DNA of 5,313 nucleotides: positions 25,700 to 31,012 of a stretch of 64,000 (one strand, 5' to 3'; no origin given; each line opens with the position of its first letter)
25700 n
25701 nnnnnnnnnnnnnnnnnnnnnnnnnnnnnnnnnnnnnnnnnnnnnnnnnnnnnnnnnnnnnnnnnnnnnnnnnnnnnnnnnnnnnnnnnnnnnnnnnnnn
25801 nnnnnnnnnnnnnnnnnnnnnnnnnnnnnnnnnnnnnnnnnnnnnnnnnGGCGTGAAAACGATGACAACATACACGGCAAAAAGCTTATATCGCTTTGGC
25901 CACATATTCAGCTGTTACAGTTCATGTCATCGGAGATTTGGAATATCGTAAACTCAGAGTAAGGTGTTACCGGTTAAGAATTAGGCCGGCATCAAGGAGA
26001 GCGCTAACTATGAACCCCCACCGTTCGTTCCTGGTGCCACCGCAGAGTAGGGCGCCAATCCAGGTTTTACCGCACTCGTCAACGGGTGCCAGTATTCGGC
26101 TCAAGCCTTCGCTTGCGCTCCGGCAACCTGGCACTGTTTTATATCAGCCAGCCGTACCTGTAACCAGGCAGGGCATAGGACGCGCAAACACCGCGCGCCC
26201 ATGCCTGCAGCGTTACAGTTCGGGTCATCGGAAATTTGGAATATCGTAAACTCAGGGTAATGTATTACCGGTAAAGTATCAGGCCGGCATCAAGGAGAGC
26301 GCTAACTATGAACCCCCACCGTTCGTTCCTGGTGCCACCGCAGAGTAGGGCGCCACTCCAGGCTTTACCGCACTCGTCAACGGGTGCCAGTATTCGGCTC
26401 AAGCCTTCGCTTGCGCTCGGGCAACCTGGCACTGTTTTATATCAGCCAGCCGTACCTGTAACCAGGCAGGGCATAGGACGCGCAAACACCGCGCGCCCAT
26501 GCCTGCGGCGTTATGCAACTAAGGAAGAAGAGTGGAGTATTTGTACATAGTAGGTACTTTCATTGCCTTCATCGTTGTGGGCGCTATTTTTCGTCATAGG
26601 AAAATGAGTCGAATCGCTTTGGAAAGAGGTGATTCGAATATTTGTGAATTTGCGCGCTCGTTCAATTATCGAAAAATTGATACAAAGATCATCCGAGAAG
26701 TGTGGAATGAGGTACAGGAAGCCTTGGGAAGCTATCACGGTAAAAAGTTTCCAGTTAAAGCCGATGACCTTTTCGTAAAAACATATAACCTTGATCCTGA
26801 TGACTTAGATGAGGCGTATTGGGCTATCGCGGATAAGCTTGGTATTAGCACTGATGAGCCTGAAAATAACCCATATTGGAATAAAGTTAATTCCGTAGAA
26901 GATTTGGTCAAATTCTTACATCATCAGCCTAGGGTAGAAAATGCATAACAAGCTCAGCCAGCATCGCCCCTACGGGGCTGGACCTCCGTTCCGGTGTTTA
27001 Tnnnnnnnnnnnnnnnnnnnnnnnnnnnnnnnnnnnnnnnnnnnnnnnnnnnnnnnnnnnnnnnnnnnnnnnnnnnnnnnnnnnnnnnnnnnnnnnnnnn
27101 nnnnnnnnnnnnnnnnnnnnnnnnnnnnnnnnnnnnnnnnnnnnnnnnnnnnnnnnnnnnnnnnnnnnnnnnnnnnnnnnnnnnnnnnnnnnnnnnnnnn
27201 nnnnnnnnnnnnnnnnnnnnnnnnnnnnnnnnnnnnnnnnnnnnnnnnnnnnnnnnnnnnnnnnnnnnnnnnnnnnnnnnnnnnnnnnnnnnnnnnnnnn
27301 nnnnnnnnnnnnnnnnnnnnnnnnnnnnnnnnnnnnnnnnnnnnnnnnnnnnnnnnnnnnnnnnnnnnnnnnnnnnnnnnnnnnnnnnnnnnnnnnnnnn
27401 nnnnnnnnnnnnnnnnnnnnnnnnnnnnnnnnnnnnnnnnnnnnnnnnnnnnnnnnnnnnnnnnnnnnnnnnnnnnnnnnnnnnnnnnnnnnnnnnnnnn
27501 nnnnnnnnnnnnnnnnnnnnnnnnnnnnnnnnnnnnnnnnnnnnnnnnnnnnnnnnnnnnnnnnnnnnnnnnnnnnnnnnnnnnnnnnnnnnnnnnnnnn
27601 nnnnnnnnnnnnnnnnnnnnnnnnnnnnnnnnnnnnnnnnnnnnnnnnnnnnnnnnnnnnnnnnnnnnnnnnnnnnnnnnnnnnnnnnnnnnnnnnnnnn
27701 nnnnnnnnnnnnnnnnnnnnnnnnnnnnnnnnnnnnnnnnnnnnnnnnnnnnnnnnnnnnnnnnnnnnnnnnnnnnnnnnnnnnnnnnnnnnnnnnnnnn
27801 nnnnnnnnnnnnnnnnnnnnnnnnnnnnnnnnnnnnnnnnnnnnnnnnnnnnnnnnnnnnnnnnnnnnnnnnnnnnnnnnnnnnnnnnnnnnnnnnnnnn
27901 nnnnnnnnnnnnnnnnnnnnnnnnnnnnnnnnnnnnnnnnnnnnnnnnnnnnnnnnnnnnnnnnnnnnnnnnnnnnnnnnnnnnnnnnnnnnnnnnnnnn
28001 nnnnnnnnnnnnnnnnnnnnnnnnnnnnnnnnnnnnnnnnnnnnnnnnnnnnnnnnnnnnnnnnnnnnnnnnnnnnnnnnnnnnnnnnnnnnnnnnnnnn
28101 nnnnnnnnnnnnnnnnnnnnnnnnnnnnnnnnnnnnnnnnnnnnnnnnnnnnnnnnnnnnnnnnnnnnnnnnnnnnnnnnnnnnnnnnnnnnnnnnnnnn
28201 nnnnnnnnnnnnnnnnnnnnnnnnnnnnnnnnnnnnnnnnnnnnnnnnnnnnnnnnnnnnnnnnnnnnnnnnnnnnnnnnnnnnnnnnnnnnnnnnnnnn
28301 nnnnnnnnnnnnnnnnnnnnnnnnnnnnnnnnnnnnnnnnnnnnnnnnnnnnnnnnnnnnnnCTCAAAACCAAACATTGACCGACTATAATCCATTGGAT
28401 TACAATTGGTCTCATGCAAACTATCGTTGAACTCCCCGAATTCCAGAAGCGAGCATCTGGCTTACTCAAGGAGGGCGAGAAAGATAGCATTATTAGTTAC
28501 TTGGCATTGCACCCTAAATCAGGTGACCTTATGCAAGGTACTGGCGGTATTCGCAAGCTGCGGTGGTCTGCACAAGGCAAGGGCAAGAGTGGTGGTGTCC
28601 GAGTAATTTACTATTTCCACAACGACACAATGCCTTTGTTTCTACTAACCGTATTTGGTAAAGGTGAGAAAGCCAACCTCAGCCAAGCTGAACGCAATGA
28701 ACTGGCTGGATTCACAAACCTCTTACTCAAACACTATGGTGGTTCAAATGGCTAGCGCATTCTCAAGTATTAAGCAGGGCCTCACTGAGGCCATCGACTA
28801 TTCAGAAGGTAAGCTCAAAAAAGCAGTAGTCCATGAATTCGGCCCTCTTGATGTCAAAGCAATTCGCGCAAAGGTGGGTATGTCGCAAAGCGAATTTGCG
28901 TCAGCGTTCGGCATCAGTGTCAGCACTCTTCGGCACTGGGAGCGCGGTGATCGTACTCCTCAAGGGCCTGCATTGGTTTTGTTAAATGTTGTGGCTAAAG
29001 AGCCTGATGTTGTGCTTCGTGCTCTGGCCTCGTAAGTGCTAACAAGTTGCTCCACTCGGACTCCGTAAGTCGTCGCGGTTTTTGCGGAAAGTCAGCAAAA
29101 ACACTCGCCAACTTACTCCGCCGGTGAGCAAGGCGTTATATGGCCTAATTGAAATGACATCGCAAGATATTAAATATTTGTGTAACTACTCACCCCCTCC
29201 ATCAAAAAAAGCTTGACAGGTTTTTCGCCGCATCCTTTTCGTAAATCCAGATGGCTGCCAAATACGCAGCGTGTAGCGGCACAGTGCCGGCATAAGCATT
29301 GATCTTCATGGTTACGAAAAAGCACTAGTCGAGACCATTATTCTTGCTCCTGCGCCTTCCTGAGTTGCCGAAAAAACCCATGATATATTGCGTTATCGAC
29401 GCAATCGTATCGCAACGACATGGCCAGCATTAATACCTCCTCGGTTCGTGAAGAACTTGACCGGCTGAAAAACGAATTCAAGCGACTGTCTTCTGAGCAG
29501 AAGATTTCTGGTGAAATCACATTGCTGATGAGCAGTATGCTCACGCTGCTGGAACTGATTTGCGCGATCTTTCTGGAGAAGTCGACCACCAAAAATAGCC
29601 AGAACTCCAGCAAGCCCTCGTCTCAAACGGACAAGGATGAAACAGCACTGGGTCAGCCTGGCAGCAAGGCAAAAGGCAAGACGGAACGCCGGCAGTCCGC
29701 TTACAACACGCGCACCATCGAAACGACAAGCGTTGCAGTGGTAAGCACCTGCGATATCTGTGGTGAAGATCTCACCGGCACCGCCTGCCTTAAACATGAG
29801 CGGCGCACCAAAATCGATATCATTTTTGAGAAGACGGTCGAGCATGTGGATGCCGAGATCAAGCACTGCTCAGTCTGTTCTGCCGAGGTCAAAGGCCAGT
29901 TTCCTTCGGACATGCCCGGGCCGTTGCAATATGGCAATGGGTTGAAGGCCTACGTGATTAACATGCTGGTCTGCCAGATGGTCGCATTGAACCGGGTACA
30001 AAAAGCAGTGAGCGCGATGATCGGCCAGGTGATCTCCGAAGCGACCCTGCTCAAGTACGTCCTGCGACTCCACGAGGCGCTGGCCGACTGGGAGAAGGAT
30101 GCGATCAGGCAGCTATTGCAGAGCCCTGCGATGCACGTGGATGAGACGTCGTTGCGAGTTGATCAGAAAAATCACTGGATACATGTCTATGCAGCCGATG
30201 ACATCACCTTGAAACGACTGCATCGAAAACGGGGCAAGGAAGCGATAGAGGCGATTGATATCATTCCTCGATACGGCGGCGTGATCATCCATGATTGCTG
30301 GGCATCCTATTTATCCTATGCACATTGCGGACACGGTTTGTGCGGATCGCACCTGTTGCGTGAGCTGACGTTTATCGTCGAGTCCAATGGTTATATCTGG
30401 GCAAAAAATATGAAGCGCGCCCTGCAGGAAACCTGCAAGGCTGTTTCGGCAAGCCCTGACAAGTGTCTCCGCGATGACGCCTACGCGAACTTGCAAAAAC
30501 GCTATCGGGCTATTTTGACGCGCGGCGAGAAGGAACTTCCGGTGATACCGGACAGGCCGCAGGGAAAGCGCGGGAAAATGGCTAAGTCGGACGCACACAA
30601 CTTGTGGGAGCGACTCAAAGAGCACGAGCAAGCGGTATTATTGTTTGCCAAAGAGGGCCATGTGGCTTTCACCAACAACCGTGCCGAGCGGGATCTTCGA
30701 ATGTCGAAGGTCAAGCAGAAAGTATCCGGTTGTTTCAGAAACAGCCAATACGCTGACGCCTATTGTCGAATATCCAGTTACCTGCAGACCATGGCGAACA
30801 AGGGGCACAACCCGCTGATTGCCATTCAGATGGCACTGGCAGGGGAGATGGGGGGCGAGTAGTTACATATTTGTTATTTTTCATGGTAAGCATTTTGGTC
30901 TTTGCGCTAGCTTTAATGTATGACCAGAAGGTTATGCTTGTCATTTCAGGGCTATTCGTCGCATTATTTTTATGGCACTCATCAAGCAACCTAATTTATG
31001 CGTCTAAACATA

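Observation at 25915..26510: Tandem pair of a 298-bp ORF-less cassette next to attI: candidate structured RNA or cis-regulatory cassette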

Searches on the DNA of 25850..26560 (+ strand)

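Call 8: search_rna_families(source=window, start=25850, end=26560, threshold=evalue, max_evalue=10, show_alignments=2)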
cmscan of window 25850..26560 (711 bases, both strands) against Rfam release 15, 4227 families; matches with E-value up to 10: 1.
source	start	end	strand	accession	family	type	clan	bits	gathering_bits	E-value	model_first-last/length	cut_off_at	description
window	25857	25909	-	RF02419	Spd-sr37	Gene; sRNA;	-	17.1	45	3.4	1-67/67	no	Streptococcus sRNA Spd-sr37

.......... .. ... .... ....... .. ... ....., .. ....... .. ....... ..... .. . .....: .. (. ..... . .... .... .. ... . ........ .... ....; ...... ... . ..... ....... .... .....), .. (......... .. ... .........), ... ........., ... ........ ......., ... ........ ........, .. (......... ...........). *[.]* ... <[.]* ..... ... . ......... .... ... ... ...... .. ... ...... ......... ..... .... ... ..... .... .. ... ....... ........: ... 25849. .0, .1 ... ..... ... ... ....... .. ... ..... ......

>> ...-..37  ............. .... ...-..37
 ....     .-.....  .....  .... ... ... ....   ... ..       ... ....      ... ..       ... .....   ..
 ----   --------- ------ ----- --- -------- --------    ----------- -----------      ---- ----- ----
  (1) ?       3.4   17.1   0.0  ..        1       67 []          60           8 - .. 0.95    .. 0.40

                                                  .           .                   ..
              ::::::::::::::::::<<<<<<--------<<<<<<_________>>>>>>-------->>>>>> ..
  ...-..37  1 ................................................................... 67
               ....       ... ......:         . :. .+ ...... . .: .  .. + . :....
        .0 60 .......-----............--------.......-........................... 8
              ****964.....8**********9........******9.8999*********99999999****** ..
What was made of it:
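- On Rfam RNA families, including sRNA-Xcc1 and group II intron domains: In call 8 the only hit up to E = 10 is a chance match in attI (17 bits against a gathering score of 45).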

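Call 47: search_dna_similar(query=window:25914-26509:+, collection=plasmids, mode=distant, max_evalue=0.001)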
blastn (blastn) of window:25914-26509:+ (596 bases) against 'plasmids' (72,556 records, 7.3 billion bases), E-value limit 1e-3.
No match.

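Call 78: search_dna_similar(query=window:26212-26509:+, collection=phages, mode=distant, max_evalue=0.001)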
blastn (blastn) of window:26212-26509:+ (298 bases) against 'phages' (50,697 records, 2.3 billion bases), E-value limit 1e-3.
No match.
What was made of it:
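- On IS / MITE / REP fragment: There is no match in the plasmid or phage collections (calls 47, 78).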

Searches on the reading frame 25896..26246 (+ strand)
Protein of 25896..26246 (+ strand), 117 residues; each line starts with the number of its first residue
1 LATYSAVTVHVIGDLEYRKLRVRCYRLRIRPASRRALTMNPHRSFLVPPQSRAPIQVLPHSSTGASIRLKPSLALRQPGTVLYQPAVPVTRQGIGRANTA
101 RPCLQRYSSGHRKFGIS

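Call 79: search_protein_families(library=pfam, proteins=[window:25896-26246:+], max_evalue=1)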
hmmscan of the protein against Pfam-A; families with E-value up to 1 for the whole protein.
seq(117 aa): 0 families

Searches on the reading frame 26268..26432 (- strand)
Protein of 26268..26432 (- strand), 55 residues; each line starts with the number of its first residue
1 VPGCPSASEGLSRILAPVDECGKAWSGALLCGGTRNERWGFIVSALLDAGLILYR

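Call 30: find_homologous_proteins(query=window:26268-26432:-, max_evalue=0.01)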
Query seq(55 aa): no candidate shares three 5-residue words with the query. No homologue found.
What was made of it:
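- Tried and rejected: A protein search with the minus-strand 55-aa ORF found nothing (call 30).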

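Call 79: search_protein_families(library=pfam, proteins=[window:26268-26432:-], max_evalue=1)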
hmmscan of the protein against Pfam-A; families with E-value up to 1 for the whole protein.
seq(55 aa): 1 family
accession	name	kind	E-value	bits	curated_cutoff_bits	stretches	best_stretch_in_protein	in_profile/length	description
PF24004.1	Microp_archaea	-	0.16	11.9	27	1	43-53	14-24/29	Archaeal microprotein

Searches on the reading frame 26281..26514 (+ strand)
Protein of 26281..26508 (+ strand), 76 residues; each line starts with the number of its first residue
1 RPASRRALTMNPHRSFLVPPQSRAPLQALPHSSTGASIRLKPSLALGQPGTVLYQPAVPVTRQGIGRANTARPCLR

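Call 16: find_related_loci(query=window:26281-26508:+, collection=genome_contigs, flank=3000)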
Query seq(76 aa) (76 aa) in genome_contigs; peptide patterns used: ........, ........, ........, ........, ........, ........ (x = any residue, [..] = any of these).
598 stretches matched a pattern, but none encodes a relative of the query by tblastn (E <= 1e-3).

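Call 17: find_homologous_proteins(query=window:26308-26514:+, max_evalue=0.01)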
Query seq(69 aa) (69 aa): 1 proteins with E <= 0.01 among 1 candidates.
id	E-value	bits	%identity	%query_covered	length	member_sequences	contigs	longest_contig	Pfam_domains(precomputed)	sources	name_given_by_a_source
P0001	3.5e-16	76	89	67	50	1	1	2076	-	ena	-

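Call 18: find_related_loci(query=window:26281-26508:+, collection=metagenome_contigs, flank=3000)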
Query seq(76 aa) (76 aa) in metagenome_contigs; peptide patterns used: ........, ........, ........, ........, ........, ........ (x = any residue, [..] = any of these).
600 stretches matched a pattern, but none encodes a relative of the query by tblastn (E <= 1e-3).
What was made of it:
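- Tried and rejected: Back-translated pattern scans of genome_contigs and metagenome_contigs found no true hit (calls 16, 18).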

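Call 19: find_encoding_contigs(protein=P0001, flank=5000)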
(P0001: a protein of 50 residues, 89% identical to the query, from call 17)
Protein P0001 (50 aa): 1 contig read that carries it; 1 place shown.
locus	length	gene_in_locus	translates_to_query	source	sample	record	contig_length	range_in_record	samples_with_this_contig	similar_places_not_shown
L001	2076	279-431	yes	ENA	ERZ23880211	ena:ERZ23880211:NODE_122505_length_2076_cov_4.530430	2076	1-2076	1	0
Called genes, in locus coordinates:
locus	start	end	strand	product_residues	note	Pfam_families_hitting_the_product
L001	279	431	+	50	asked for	-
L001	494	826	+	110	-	-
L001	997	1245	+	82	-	-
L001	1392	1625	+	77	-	PF22180:RH3_dom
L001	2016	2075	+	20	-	?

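Call 41: search_protein_representatives(protein=window:26308-26514:+)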
Query: 69 residues. Proteins with E-value up to 0.001 (for the whole library): 2; up to 1e-10: 1; up to 1e-30: 0. The best 2 are listed.
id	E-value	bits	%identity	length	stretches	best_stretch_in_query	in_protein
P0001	1.1e-16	76.2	87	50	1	1-47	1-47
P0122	1.3e-04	38.1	31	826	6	24-63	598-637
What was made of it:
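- Tried and rejected: The full HMMER scan of 1.84 billion representatives with the + ORF found only the L001 copy and one spurious repeat protein (call 41).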

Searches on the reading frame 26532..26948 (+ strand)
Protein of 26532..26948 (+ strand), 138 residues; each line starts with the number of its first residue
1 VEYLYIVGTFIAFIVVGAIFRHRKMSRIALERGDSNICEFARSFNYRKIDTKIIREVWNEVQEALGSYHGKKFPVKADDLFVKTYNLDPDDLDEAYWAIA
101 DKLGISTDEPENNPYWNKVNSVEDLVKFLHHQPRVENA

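Call 38: search_protein_families(library=pfam, proteins=[window:26532-26948:+], max_evalue=0.01)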
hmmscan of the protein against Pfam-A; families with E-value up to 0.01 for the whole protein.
window:26532-26948:+ (138 aa): 0 families

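Call 88: find_encoding_contigs(protein=window:26532-26948:+, flank=3000, max_places=10)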
Protein window:26532-26948:+ (138 aa): no gene with exactly this product is on record in the collection.

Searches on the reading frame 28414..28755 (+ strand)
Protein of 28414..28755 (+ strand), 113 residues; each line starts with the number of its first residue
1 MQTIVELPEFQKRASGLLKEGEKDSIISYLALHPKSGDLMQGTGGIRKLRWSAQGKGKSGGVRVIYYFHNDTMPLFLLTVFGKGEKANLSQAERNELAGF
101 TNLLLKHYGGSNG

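Call 38: search_protein_families(library=pfam, proteins=[window:28414-28755:+], max_evalue=0.01)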
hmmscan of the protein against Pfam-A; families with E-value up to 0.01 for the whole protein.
window:28414-28755:+ (113 aa): 1 family
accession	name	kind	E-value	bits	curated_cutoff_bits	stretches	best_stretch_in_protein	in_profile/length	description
PF06296.18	RelE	-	1.5e-06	28.9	27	1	44-100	41-96/120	RelE toxin of RelE / RelB toxin-antitoxin system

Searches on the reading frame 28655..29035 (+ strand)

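Call 38: search_protein_families(library=pfam, proteins=[window:28655-29035:+], max_evalue=0.01)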
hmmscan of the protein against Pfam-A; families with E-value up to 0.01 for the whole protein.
window:28655-29035:+ (126 aa): 9 families
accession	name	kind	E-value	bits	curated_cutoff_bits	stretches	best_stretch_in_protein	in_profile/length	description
PF01381.28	HTH_3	-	7.3e-11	42.4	23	1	67-110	1-44/55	Helix-turn-helix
PF15731.11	MqsA_antitoxin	-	8.7e-07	29.5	30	1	52-119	58-126/131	Antitoxin component of bacterial toxin-antitoxin system, MqsA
PF13560.12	HTH_31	-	2.4e-06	28.2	27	1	68-110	7-50/64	Helix-turn-helix domain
PF13518.12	HTH_28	-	1e-05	25.9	25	1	75-98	12-35/52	Helix-turn-helix domain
PF20432.4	Xre-like-HTH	-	5.9e-05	23.7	25.8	1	67-104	15-51/63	Antitoxin Xre-like helix-turn-helix domain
PF00376.29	MerR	-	6.4e-05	23.1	28.2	1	79-97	3-21/38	MerR family regulatory protein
PF05225.22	HTH_psq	-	0.00091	19.3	20.4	1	67-93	9-34/45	helix-turn-helix, Psq domain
PF22495.2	HTH_92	-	0.001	18.8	27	1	68-103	1-36/45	RsaL-like HTH domain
PF06998.16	DUF1307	-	0.0011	19.6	28.3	1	25-92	47-113/123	Protein of unknown function (DUF1307)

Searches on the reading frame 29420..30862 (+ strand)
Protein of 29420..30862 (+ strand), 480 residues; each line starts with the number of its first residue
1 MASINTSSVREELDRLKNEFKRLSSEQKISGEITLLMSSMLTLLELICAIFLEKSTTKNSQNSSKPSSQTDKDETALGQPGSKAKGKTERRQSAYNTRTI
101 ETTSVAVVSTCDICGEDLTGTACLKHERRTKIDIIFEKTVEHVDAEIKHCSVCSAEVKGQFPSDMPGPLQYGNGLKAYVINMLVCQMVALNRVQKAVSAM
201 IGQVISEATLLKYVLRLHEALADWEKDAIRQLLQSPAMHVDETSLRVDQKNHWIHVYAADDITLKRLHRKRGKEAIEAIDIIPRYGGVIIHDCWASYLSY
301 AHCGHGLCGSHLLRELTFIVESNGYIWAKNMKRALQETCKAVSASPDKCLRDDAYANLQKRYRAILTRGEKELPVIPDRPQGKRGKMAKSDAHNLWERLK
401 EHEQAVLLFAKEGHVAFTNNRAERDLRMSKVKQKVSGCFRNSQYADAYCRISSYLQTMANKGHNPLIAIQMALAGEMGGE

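Call 38: search_protein_families(library=pfam, proteins=[window:29420-30862:+], max_evalue=0.01)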
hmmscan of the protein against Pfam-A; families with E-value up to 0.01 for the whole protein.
window:29420-30862:+ (480 aa): 1 family
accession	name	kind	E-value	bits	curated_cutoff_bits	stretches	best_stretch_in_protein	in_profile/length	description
PF03050.20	DDE_Tnp_IS66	-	3e-41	142.2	23.1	1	170-445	3-282/284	Transposase IS66 family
